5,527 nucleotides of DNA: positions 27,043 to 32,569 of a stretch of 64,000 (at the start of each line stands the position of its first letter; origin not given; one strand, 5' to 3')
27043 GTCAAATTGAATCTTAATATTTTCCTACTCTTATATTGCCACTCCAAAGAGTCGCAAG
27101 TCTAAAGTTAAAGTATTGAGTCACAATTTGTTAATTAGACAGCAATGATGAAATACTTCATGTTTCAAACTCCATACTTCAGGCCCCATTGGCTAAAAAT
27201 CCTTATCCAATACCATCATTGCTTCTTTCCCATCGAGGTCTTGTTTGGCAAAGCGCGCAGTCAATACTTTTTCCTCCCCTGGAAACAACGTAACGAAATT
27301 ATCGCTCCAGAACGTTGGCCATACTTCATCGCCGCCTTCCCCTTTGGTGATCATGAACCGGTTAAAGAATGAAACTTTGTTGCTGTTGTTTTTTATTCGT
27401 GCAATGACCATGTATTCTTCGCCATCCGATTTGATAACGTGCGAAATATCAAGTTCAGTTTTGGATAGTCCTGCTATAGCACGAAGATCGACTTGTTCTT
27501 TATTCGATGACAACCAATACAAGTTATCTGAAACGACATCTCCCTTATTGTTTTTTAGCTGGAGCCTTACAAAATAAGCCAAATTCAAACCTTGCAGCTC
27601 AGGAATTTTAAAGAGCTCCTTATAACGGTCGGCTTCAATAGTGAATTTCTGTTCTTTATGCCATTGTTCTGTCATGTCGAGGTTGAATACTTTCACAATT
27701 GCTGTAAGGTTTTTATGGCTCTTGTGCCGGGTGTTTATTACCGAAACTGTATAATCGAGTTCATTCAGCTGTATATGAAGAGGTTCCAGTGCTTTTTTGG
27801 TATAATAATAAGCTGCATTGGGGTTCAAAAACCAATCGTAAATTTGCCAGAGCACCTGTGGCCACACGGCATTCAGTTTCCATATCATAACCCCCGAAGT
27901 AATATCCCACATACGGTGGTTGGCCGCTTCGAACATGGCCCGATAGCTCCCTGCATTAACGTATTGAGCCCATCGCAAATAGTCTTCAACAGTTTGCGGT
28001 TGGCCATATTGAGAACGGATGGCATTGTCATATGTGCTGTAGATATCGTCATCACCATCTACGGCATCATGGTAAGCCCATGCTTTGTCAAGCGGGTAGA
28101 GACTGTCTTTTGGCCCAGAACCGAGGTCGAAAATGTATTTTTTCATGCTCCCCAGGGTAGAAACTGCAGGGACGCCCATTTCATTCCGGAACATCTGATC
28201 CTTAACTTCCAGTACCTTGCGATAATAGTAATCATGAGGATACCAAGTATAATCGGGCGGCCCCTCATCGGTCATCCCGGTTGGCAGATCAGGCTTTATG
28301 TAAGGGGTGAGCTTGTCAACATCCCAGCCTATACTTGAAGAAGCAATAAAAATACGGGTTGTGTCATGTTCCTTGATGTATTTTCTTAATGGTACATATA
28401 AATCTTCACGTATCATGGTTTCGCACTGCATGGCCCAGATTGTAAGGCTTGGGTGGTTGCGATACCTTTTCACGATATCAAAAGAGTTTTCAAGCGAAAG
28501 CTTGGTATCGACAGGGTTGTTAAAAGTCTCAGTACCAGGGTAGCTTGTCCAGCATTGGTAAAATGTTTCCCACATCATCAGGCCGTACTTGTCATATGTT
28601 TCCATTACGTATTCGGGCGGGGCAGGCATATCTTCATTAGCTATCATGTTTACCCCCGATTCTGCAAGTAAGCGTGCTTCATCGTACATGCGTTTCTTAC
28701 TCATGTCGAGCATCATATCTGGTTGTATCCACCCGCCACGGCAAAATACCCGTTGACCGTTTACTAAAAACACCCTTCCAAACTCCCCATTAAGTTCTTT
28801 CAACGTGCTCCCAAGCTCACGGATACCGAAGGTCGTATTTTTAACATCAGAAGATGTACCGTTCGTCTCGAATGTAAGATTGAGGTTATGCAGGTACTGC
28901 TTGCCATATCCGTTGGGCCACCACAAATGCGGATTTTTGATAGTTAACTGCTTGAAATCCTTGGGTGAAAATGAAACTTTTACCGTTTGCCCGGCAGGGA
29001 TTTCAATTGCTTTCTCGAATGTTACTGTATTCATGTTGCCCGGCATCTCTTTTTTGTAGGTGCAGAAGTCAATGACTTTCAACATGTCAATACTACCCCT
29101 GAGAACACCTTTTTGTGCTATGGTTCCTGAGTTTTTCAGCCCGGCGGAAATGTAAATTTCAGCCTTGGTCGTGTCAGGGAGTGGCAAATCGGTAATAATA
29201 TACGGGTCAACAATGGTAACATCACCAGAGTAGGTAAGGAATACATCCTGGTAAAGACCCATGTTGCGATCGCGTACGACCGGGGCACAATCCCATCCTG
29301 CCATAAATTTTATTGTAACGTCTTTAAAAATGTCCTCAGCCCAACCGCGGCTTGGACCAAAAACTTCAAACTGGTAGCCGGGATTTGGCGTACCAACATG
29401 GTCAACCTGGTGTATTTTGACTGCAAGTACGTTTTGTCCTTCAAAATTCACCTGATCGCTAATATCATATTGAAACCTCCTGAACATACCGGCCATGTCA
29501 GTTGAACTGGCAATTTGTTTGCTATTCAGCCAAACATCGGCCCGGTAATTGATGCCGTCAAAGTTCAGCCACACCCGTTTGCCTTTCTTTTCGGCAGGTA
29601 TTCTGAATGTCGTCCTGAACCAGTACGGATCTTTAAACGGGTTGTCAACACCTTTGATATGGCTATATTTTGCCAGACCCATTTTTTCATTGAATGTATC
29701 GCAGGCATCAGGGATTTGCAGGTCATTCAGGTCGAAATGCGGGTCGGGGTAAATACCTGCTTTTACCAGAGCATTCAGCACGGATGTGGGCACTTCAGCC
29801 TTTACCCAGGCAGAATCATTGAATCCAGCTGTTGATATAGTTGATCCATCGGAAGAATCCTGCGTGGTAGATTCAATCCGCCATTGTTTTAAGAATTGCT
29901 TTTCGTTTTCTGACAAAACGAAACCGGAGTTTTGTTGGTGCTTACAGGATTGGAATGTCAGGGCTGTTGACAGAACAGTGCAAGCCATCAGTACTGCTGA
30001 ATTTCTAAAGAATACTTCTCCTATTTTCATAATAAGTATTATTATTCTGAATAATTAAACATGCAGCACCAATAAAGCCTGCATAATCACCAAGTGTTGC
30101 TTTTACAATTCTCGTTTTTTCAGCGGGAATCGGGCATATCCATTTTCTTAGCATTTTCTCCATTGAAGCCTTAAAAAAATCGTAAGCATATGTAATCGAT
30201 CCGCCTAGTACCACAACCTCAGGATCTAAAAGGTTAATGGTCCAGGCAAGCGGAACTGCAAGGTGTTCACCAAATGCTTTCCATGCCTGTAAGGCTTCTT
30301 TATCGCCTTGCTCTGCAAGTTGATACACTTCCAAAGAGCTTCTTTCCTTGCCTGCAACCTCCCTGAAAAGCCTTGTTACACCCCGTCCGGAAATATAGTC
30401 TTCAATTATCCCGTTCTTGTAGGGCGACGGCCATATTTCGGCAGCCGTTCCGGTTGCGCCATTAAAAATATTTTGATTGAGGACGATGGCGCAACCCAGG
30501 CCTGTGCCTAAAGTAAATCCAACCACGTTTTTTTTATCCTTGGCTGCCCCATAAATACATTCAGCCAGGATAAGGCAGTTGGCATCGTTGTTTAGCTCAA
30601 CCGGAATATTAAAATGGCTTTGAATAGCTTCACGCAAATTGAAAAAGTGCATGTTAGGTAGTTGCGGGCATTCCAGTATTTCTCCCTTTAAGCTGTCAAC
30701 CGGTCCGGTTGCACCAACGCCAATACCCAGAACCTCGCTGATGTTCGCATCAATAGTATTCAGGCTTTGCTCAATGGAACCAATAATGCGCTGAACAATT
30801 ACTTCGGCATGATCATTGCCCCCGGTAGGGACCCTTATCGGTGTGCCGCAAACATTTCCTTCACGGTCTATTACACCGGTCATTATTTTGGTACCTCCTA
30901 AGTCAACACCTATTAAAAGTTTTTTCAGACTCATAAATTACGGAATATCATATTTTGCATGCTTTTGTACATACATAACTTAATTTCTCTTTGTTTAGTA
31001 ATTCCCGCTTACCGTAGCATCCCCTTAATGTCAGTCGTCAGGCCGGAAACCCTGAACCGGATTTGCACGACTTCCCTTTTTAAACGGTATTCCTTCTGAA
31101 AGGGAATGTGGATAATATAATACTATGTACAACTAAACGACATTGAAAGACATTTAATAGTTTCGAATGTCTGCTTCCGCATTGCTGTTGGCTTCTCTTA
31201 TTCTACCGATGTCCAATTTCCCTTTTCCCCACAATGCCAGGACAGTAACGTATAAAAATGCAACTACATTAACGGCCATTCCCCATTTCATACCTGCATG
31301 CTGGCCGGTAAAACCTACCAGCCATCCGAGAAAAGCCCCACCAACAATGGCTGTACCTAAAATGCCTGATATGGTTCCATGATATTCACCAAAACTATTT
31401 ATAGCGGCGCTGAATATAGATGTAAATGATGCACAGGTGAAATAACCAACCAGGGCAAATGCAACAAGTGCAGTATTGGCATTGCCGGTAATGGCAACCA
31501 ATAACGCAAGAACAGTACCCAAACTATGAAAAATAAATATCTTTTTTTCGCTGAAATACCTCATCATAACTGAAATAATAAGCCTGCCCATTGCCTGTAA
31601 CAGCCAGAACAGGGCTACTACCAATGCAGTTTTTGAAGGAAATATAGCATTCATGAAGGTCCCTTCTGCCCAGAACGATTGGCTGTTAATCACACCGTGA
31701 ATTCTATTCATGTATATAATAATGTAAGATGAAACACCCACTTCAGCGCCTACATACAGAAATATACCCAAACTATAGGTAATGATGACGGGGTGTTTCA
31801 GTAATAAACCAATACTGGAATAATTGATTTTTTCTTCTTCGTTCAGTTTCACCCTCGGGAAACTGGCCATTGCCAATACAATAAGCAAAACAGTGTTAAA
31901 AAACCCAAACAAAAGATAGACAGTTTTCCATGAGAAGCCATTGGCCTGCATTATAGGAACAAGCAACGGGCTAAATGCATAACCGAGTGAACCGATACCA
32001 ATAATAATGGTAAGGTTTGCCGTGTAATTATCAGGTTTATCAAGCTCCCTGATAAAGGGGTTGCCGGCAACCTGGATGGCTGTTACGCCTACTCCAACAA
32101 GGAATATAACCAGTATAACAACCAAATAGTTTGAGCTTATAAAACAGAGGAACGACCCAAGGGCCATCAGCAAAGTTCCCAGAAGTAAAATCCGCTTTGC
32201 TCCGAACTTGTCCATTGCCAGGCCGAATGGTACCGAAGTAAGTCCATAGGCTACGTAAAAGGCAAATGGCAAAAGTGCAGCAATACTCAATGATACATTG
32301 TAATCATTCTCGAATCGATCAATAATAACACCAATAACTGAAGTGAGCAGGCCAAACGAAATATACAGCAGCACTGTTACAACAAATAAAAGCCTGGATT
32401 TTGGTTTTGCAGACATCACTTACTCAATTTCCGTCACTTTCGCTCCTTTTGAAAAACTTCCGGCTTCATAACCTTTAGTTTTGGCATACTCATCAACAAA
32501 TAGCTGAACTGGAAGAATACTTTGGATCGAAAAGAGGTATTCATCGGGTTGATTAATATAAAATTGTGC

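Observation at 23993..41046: tRNA-Met and a same-strand copy of its 3' half bracket a complete 16-kb PUL: a fixed genomic island without an integrase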

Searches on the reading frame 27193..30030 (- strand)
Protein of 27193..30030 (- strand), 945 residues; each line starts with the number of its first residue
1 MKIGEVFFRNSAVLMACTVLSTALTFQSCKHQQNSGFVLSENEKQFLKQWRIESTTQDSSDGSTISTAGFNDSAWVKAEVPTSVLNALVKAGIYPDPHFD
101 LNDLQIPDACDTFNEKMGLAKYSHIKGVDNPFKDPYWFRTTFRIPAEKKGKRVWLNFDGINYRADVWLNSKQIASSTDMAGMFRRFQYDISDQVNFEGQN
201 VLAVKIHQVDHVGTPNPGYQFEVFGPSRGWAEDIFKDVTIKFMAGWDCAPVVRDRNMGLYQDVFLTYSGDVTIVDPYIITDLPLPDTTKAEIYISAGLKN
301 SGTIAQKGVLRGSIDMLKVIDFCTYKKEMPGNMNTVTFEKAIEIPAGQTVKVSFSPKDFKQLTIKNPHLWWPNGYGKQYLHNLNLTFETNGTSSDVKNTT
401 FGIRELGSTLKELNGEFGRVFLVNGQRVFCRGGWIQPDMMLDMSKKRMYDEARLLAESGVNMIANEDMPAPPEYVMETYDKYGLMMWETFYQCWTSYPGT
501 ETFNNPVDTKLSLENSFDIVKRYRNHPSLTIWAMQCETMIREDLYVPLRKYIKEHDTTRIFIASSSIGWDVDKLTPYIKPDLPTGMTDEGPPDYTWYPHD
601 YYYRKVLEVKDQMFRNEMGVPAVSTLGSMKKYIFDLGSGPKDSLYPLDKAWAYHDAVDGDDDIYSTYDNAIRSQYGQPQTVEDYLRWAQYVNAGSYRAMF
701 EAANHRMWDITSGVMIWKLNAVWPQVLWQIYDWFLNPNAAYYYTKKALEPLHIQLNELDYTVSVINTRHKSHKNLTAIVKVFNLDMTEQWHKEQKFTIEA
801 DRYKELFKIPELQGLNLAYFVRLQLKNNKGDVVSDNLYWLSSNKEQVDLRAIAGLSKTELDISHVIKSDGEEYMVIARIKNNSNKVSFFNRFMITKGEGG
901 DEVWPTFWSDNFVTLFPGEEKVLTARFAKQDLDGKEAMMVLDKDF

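Call 7: search_protein_families(library=pfam, proteins=[window:27193-30030:-])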
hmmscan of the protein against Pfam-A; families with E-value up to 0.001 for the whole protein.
window:27193-30030:- (945 aa): 8 families
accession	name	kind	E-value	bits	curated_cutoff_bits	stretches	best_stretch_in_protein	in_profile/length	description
PF22666.2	Glyco_hydro_2_N2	-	3.9e-23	82.8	27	2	133-253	47-161/167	Glycosyl hydrolase 2 galactose-binding domain-like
PF18368.7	Ig_GlcNase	-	1.5e-19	70.5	26.3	1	843-938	6-97/105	Exo-beta-D-glucosaminidase Ig-fold domain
PF00703.27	Glyco_hydro_2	-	8.9e-11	43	23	1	346-404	68-109/109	Glycosyl hydrolases family 2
PF02836.23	Glyco_hydro_2_C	-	3.9e-08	33.2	21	1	443-562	33-159/302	Glycosyl hydrolases family 2, TIM barrel domain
PF02837.24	Glyco_hydro_2_N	-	1.9e-07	31.6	28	1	136-207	67-134/169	Glycosyl hydrolases family 2, sugar binding domain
PF17786.7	Mannosidase_ig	-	3.1e-07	31.2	23.4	1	760-844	3-90/91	Mannosidase Ig/CBM-like domain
PF13364.12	BetaGal_ABD2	-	3.2e-05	25.1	23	1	131-210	32-110/112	Beta-galactosidase second all-beta domain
PF17753.7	Ig_mannosidase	-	0.00026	21.1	22.6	0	907-927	40-60/81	Ig-fold domain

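Call 37: search_protein_families(library=ncbifam, proteins=[window:27193-30030:-], max_evalue=0.01)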
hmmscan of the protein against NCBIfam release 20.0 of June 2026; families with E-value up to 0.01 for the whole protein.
window:27193-30030:- (945 aa): 9 families
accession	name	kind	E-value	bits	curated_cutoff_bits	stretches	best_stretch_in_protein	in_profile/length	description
NF041463.1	GalB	equivalog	4.7e-27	94.2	900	2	258-564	217-511/869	beta-galactosidase GalB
NF041462.1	GalA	equivalog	8.1e-25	87.1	900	2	51-207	22-152/763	beta-galactosidase GalA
NF049877.1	GlucurArabfur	equivalog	6.8e-18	63.7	1800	2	360-558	600-790/1400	beta-d-glucuronidase/beta-L-arabinofuranosidase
NF050095.1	BetGlucuronLacZ4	equivalog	5.6e-17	61.1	950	2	358-578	234-453/666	beta-glucuronidase LacZ4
NF052611.1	beta_gal_Bga2A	equivalog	4.9e-16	57.9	999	2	257-560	199-479/1007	beta-galactosidase, LacZ type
NF007538.0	PRK10150.1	equivalog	1.3e-14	53.5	544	2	350-559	228-446/607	beta-glucuronidase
NF049890.1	Bet1-4galacdseBT4151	equivalog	1.6e-14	52.8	1500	2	379-579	298-493/952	exo-beta-1,4-galactosidase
NF049891.1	Bet1-4galacdseBT4156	equivalog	4e-12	44.8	1700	1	120-208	64-149/946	exo-beta-1,4-galactosidase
NF007666.0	PRK10340.1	equivalog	4.8e-11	41.2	1284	2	138-208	113-179/1030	beta-galactosidase subunit alpha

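Call 56: search_solved_structures(query=window:27193-30030:-, max_evalue=1e-10)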
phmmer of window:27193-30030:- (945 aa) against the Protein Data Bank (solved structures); distinct sequences matched with E-value up to 1e-10: 33.
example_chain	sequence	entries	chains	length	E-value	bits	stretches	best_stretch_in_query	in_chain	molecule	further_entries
2vzo_A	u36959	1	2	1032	3.7e-68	233.8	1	345-936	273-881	EXO-BETA-D-GLUCOSAMINIDASE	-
2vzs_A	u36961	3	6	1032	1e-67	232.4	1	52-936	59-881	EXO-BETA-D-GLUCOSAMINIDASE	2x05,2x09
2vzt_A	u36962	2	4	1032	1.7e-67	231.6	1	52-936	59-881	EXO-BETA-D-GLUCOSAMINIDASE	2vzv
2vzu_A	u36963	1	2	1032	1.1e-66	229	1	52-936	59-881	EXO-BETA-D-GLUCOSAMINIDASE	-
5n6u_A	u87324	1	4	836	1.1e-34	123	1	362-864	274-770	Beta-mannosidase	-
9nfe_A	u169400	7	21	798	7.7e-31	110.3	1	362-817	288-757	Glycoside hydrolase family 2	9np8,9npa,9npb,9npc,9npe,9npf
9npn_A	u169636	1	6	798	1.2e-30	109.7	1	362-817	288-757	Glycoside hydrolase family 2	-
9np9_A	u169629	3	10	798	1.9e-30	109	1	362-817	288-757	Glycoside hydrolase family 2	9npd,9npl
6bye_A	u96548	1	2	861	6.6e-20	74.1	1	362-755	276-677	Beta-mannosidase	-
6byc_A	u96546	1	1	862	6.6e-20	74.1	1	362-755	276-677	Beta-mannosidase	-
6byg_A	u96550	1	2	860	7.2e-20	74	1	362-755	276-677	Beta-mannosidase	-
6byi_A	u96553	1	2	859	1.3e-19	73.2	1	362-755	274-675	Beta-mannosidase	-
2vjx_A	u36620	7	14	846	5.3e-19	71.2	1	364-844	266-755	BETA-MANNOSIDASE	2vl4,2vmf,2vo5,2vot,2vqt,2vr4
2wbk_A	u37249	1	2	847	5.3e-19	71.1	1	363-844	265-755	BETA-MANNOSIDASE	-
2je8_A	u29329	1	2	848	5.7e-19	71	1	364-844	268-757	BETA-MANNOSIDASE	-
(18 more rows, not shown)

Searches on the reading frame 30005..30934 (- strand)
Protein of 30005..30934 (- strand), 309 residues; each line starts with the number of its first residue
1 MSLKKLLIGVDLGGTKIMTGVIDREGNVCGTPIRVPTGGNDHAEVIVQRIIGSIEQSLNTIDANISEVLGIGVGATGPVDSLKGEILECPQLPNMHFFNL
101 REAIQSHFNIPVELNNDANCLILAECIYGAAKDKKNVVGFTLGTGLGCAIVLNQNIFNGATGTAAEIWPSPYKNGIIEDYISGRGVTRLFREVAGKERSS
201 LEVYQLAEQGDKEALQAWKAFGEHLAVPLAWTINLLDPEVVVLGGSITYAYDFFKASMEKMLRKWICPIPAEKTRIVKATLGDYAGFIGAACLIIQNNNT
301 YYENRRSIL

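Call 7: search_protein_families(library=pfam, proteins=[window:30005-30934:-])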
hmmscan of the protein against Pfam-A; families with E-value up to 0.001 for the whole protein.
window:30005-30934:- (309 aa): 2 families
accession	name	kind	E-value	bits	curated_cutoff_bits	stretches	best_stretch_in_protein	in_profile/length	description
PF00480.26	ROK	-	1.3e-55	189.5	22.9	1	8-296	2-293/294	ROK family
PF01869.26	BcrAD_BadFG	-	6.3e-05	23.1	31.5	0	8-77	1-71/271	BadF/BadG/BcrA/BcrD ATPase family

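Call 37: search_protein_families(library=ncbifam, proteins=[window:30005-30934:-], max_evalue=0.01)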
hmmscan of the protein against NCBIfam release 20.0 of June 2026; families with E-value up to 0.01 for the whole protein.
window:30005-30934:- (309 aa): 14 families
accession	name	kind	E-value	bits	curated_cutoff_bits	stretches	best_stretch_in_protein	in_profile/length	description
TIGR00744.1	ROK_glcA_fam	subfamily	6.3e-47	160.4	260.35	1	8-295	1-309/318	ROK family glucokinase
NF007251.0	PRK09698.1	equivalog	2.9e-44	151.6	253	1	4-297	5-299/304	allose kinase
NF007108.0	PRK09557.1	equivalog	8.5e-40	136.9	443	2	173-294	181-300/303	fructokinase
NF009835.0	PRK13310.1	equivalog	3.3e-38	131.7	380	2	173-296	181-302/303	N-acetylglucosamine kinase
NF045551.1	GK_Pyrobac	equivalog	1.2e-26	93.7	500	1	7-300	2-286/294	ATP-dependent glucokinase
NF047937.1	TransRegNagC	equivalog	2e-23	83.3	650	2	9-167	83-238/399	DNA-binding transcriptional regulator NagC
NF003461.0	PRK05082.1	subfamily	1.1e-22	80.8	283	1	8-295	4-287/291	N-acetylmannosamine kinase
NF042998.1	bglucokin_BglK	equivalog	2.1e-22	79.7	550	1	9-297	5-288/291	beta-glucoside kinase BglK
NF049930.1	TransRegMlc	equivalog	3e-19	69.6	530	2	41-167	119-244/405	sugar metabolism global transcriptional regulator Mlc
NF047821.1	NactlManKinNanK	equivalog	3e-18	66.4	450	1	8-293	4-285/288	N-acetylmannosamine kinase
NF009836.0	PRK13311.1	equivalog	9.7e-14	51.2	551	1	8-163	3-151/256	N-acetyl-D-glucosamine kinase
NF045942.1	PolPhglucPhase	equivalog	2e-13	50.7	250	1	8-157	3-146/242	polyphosphate--glucose phosphotransferase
NF045550.1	FrctkaseScrK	equivalog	2.1e-08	34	400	1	5-163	3-152/293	fructokinase ScrK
NF005373.0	PRK06915.1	equivalog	0.0025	16.8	428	1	132-188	78-134/422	peptidase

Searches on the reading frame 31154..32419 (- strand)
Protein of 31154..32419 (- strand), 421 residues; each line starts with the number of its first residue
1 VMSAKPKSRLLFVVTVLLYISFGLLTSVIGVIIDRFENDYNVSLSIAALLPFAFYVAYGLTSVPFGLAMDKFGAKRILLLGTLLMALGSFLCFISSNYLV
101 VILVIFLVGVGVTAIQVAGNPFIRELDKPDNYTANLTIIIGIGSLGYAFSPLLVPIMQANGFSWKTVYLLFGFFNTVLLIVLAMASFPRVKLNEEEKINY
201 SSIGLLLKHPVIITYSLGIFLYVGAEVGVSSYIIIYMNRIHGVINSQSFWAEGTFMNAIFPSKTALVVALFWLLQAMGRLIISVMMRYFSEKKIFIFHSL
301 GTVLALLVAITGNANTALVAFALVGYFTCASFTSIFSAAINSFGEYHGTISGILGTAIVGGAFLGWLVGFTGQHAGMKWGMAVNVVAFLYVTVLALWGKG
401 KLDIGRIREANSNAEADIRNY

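Call 7: search_protein_families(library=pfam, proteins=[window:31154-32419:-])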
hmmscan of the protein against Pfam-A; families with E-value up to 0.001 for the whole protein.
window:31154-32419:- (421 aa): 1 family
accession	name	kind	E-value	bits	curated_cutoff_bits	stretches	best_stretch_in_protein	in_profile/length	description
PF07690.21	MFS_1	-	3e-33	115.6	33.4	2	16-242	2-233/347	Major Facilitator Superfamily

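Call 37: search_protein_families(library=ncbifam, proteins=[window:31154-32419:-], max_evalue=0.01)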
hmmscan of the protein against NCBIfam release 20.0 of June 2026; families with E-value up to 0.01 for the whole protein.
window:31154-32419:- (421 aa): 21 families
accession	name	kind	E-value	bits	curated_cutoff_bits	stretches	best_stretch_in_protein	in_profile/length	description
TIGR01272.1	gluP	subfamily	4.4e-24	85.6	202.55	1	97-392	9-308/310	glucose/galactose MFS transporter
TIGR00885.1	fucP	equivalog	2.7e-23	82.8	280.4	2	12-146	5-142/410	L-fucose:H+ symporter permease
NF002982.0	PRK03699.1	equivalog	3.9e-14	52.5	221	1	10-396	8-378/395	MFS transporter TsgA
NF046060.1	NagP_SO3503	equivalog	1.1e-13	51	625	2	13-143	9-141/423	N-acetylglucosamine MFS transporter NagP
TIGR00880.1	2_A_01_02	superfamily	3e-12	46.9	131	1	60-184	9-136/141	multidrug resistance protein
NF007524.0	PRK10133.1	equivalog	3.3e-12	46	427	2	12-128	28-147/438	L-fucose:H+ symporter permease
NF011571.1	PRK14995.1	subfamily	1.2e-09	37.4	701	1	9-226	5-221/493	SmvA family efflux MFS transporter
TIGR00895.1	2A0115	subfamily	1.4e-09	37.4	418.55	1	9-184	16-190/398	aromatic acid/H+ symport family MFS transporter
TIGR00710.1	efflux_Bcr_CflA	subfamily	7.9e-09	35.4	200.9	1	38-392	33-377/385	Bcr/CflA family efflux MFS transporter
NF033134.0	cmlA_floR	equivalog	3e-08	33.5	450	1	33-219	33-217/388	CmlA/FloR family chloramphenicol efflux MFS transporter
NF008654.0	PRK11652.1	equivalog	4.8e-08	32.3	479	1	2-394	2-382/397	multidrug efflux MFS transporter EmrD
TIGR00711.1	efflux_EmrB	subfamily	1.1e-06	27.7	230.2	1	24-235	16-222/485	DHA2 family efflux MFS transporter permease subunit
NF008270.1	PRK11043.1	equivalog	2.8e-06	26.7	430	1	51-365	46-348/382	purine nucleoside transporter PunC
NF000089.1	qac_MFS_AB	exception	5.3e-06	25.5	900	1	56-200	66-208/514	QacA/B family quaternary ammonium compound efflux MFS transporter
TIGR00898.1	2A0119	subfamily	1.5e-05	24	550.75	1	60-171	141-248/506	cation transport protein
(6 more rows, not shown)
